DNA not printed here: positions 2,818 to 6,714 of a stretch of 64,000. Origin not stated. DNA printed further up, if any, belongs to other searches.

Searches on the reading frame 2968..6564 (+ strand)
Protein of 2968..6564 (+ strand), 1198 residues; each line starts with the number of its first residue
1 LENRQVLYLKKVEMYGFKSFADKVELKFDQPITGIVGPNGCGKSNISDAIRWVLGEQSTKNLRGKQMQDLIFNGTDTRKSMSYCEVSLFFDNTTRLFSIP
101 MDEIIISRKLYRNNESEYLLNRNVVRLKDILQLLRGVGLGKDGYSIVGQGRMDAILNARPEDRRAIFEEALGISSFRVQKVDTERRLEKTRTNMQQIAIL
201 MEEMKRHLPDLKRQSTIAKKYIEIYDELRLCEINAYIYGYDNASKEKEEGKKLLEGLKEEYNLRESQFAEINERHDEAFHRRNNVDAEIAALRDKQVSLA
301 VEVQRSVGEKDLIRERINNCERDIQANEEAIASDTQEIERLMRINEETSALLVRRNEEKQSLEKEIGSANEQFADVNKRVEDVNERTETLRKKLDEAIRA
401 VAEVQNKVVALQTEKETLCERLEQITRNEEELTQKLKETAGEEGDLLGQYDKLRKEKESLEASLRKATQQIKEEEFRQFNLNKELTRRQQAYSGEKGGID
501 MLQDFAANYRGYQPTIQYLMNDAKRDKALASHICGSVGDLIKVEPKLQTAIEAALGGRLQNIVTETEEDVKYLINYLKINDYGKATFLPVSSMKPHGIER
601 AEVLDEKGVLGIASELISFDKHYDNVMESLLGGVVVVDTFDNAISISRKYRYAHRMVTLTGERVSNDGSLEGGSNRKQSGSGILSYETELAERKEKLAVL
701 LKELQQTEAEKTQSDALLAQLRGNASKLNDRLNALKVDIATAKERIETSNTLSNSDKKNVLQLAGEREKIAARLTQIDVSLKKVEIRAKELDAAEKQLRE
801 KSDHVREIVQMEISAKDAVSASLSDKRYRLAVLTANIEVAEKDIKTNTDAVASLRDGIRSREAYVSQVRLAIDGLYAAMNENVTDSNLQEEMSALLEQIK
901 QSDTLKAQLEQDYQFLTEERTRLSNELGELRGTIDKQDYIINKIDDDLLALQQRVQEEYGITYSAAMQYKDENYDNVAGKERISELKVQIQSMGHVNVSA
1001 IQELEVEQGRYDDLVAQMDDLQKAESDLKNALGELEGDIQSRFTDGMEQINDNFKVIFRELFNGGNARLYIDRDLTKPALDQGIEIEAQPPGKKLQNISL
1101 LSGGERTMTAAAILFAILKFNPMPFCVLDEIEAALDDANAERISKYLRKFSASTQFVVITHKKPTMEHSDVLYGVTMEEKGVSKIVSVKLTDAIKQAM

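Call 54: search_protein_families(library=pfam, proteins=[window:2968-6564:+], max_evalue=0.00001)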
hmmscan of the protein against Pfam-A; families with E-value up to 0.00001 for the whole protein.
window:2968-6564:+ (1198 aa): 5 families
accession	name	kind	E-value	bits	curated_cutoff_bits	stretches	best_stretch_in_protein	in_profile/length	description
PF02463.25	SMC_N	-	6.7e-73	245.2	40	1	8-1184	1-220/220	RecF/RecN/SMC N terminal domain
PF06470.18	SMC_hinge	-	3.6e-31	108.4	22.5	1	533-646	4-115/116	SMC proteins Flexible Hinge Domain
PF13476.12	AAA_23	-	8.4e-15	56.4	27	1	11-212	1-190/201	AAA domain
PF13304.12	AAA_21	-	1.5e-11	45.4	27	0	32-97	1-74/304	AAA domain, putative AbiEii toxin, Type IV TA system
PF13175.12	AAA_15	-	2.5e-07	31.1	32.1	1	8-402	2-276/374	AAA ATPase domain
